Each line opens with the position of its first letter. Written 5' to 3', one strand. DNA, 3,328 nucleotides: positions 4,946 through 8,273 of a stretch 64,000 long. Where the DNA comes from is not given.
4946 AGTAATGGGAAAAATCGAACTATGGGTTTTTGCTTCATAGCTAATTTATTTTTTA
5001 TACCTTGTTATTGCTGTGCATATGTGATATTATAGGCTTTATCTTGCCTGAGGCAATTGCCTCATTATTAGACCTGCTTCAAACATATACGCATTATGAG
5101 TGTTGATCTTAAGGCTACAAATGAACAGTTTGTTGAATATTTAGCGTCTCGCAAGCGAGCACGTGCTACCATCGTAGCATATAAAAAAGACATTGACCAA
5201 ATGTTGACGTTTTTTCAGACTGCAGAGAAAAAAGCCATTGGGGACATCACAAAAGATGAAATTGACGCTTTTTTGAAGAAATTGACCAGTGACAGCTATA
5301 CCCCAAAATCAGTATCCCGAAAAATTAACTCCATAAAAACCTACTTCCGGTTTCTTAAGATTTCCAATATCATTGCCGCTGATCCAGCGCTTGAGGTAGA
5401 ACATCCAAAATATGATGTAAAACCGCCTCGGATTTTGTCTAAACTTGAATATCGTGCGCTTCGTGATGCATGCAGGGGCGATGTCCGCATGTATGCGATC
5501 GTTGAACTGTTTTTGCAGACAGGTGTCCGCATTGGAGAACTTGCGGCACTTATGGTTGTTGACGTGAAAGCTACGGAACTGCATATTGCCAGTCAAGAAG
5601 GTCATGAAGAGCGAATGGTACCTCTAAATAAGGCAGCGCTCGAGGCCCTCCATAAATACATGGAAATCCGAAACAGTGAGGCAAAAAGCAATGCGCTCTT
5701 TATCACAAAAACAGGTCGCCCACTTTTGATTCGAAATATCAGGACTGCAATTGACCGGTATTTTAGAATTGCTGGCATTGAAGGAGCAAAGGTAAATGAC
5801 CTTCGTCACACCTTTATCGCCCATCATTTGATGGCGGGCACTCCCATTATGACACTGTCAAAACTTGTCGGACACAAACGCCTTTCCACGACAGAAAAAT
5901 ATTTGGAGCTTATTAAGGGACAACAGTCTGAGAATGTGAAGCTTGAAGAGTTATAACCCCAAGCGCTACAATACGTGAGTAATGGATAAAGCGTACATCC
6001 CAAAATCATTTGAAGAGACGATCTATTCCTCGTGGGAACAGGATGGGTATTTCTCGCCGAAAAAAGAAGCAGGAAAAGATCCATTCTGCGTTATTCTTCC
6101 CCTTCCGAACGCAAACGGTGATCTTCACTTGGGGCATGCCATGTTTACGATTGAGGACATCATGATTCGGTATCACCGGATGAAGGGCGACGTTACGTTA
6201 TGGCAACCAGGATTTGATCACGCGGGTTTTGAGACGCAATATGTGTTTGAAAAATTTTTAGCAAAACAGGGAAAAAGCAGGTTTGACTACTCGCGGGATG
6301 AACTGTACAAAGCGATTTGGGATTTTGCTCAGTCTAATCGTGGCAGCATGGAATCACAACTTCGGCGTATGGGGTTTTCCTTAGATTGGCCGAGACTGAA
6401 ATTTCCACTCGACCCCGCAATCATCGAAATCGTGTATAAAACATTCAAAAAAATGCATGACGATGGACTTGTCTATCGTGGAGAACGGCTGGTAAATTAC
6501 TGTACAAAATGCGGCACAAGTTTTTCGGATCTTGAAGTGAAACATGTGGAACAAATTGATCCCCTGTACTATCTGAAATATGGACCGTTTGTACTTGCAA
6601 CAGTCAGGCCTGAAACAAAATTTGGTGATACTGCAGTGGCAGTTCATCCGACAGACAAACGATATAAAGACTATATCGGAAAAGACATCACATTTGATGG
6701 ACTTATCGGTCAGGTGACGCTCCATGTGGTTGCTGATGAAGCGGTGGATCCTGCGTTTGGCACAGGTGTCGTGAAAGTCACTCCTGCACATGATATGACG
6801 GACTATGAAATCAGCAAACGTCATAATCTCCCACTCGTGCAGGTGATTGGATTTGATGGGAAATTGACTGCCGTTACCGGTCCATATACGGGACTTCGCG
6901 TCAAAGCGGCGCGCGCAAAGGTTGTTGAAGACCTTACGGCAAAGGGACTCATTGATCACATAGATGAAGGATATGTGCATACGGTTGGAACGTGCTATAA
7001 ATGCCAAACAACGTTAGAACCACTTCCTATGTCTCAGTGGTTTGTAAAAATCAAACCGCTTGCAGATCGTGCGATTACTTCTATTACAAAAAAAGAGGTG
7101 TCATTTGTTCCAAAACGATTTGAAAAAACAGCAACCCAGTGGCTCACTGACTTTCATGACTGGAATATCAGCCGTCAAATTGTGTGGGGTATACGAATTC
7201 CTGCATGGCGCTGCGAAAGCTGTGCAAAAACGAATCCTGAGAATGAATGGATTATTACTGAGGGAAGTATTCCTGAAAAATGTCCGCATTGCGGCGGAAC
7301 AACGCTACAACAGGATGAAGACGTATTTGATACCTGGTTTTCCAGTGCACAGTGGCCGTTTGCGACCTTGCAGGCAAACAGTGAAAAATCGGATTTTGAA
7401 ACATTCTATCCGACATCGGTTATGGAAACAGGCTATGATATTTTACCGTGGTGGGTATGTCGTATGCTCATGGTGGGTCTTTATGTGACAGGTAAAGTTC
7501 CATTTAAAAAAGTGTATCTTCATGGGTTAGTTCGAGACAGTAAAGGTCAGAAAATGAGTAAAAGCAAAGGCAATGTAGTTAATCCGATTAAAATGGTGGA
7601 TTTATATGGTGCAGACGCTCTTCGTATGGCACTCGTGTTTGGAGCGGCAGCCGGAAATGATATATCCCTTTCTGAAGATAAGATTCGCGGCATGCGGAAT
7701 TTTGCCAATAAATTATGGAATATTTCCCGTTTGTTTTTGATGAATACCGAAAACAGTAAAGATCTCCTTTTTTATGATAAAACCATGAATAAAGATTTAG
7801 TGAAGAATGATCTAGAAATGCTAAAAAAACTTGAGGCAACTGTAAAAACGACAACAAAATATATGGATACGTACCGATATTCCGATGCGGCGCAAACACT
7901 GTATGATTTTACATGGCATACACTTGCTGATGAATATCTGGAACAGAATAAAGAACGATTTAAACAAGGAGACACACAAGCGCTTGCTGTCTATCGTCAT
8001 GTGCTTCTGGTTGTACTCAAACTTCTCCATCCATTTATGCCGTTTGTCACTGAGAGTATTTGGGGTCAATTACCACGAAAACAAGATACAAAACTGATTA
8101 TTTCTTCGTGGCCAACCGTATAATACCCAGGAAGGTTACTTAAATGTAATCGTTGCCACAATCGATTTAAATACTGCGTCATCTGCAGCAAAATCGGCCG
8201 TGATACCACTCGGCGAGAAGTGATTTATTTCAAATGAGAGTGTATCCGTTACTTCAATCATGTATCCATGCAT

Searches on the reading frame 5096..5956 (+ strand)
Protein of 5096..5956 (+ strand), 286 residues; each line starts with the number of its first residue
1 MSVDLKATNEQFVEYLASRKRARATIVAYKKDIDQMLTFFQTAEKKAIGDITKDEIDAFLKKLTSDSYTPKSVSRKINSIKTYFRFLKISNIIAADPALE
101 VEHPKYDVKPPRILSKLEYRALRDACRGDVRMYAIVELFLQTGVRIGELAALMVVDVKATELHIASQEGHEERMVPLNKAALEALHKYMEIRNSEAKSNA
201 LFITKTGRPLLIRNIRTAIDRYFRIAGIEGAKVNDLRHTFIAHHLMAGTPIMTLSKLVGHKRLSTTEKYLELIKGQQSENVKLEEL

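Call 84: search_protein_families(library=pfam, proteins=[window:5096-5956:+], max_evalue=0.00001)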
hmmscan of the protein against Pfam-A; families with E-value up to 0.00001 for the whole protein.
window:5096-5956:+ (286 aa): 3 families
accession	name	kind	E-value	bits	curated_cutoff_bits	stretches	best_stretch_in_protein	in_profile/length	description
PF00589.27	Phage_integrase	-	1.5e-28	100.2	27.1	1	114-271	3-167/172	Phage integrase family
PF02899.23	Phage_int_SAM_1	-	2.8e-14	53.6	22.3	1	10-88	2-80/83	Phage integrase, N-terminal SAM-like domain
PF13495.12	Phage_int_SAM_4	-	4.5e-10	40.2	27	1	10-85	3-76/85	Phage integrase, N-terminal SAM-like domain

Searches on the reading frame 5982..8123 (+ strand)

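Call 84: search_protein_families(library=pfam, proteins=[window:5982-8123:+], max_evalue=0.00001)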
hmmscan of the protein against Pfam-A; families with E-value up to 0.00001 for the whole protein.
window:5982-8123:+ (713 aa): 3 families
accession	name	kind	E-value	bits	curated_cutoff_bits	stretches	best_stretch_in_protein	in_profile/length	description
PF00133.28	tRNA-synt_1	-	2e-121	406.1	22.7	1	14-564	2-414/414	tRNA synthetases class I (I, L, M and V)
PF08264.19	Anticodon_1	-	3e-27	95.7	25.1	1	610-711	1-105/148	Anticodon-binding domain of tRNA ligase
PF09334.17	tRNA-synt_1g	-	1.3e-22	80.5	20.1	1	508-573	312-376/391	tRNA synthetases class I (M)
